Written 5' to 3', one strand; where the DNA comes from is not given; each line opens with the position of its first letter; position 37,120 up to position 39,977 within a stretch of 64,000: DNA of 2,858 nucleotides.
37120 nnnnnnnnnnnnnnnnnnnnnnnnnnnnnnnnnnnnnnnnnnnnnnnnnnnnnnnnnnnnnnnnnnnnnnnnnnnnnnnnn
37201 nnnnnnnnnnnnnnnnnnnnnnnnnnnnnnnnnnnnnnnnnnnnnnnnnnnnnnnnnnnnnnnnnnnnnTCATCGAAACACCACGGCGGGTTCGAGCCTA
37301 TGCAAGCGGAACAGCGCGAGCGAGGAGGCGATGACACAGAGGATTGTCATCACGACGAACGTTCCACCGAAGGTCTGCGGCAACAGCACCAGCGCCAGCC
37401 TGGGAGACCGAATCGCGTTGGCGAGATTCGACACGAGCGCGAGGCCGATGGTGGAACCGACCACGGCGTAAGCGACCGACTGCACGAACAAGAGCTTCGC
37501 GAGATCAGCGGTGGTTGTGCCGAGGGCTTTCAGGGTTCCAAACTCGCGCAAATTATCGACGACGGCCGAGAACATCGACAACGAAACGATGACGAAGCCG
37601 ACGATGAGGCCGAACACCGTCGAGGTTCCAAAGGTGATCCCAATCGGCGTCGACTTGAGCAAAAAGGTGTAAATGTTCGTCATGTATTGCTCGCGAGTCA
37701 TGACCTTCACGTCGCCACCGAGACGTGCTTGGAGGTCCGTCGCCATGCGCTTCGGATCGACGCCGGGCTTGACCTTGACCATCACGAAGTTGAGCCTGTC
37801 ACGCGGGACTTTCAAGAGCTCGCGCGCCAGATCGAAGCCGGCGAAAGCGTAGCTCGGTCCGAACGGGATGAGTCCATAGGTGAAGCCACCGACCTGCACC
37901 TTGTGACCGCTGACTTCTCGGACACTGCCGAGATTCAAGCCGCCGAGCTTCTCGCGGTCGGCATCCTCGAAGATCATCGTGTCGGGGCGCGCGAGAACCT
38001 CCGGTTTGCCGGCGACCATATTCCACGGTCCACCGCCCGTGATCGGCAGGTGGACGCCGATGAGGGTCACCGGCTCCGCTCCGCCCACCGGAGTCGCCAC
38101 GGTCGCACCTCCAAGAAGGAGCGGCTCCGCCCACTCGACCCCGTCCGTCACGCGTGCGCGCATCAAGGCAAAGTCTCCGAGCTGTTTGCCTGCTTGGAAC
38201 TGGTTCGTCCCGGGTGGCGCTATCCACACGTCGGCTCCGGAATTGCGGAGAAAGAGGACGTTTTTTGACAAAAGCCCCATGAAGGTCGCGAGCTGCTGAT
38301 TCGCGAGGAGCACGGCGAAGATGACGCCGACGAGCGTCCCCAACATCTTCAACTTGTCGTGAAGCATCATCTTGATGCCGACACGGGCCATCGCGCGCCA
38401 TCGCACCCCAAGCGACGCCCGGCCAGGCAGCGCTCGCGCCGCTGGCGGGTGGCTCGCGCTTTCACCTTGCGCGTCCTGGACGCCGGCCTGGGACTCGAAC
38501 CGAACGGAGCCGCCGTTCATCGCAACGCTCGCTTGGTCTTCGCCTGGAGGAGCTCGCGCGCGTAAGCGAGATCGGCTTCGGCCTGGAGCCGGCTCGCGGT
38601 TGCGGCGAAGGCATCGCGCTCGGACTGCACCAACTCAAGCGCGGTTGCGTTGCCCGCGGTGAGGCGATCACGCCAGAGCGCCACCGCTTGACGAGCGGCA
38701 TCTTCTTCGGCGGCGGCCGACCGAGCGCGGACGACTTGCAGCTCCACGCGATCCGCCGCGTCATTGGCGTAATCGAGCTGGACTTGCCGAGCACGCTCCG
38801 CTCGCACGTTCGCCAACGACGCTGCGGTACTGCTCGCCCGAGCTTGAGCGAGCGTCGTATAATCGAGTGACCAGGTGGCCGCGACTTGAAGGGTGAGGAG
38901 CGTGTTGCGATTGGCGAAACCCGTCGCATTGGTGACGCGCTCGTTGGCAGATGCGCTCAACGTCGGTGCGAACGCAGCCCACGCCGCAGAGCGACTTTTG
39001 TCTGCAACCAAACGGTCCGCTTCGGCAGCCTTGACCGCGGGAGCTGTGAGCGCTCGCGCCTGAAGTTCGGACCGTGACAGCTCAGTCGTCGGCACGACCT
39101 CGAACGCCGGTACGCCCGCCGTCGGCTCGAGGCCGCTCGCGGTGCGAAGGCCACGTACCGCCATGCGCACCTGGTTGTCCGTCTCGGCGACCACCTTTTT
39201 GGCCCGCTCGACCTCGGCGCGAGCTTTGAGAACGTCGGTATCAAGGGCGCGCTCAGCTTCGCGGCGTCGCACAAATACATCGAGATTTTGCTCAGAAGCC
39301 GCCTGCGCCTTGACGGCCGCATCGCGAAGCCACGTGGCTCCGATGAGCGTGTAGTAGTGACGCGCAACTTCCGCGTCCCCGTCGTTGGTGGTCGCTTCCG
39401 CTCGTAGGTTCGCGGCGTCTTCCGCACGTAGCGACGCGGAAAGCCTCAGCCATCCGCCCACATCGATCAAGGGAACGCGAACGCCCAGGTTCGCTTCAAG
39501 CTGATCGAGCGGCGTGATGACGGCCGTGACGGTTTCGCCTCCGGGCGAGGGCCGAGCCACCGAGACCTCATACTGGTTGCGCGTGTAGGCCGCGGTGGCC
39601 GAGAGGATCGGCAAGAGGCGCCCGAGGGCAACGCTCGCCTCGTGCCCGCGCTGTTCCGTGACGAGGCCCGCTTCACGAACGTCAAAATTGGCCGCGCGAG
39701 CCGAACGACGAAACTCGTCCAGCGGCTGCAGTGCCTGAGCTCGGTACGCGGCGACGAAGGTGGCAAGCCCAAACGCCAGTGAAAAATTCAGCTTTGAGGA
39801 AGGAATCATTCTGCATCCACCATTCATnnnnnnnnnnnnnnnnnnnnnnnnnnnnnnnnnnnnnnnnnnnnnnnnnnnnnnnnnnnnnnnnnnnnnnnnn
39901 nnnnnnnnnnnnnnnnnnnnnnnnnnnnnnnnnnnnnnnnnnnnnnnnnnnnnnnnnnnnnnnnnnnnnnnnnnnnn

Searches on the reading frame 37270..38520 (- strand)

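Call 8: search_protein_families(library=pfam, proteins=[window:37270-38520:-])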
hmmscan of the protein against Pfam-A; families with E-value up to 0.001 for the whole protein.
window:37270-38520:- (416 aa): 2 families
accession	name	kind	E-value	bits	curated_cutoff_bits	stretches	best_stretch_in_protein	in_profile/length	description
PF02687.27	FtsX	-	3.6e-12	46.8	25.5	1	301-411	4-120/120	FtsX-like permease C-terminal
PF12704.14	MacB_PCD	-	1.2e-06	29.5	27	1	62-265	4-206/207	MacB-like periplasmic core domain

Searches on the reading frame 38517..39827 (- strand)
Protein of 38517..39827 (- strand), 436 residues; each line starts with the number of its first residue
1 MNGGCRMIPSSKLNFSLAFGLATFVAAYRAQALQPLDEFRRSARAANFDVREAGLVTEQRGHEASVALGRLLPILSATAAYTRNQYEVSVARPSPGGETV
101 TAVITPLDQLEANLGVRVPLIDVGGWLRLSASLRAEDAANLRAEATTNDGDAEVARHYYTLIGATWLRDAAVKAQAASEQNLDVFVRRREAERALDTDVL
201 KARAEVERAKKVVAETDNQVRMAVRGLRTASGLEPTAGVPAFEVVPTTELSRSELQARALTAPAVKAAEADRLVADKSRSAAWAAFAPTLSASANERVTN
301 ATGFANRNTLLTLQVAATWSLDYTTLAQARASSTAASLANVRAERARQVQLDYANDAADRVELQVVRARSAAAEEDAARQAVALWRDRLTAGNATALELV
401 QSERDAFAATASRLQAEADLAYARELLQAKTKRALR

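Call 8: search_protein_families(library=pfam, proteins=[window:38517-39827:-])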
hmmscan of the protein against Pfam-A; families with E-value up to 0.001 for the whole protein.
window:38517-39827:- (436 aa): 1 family
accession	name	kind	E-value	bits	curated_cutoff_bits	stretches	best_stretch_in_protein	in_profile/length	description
PF02321.23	OEP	-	1.8e-18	67.5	22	2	36-232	1-187/187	Outer membrane efflux protein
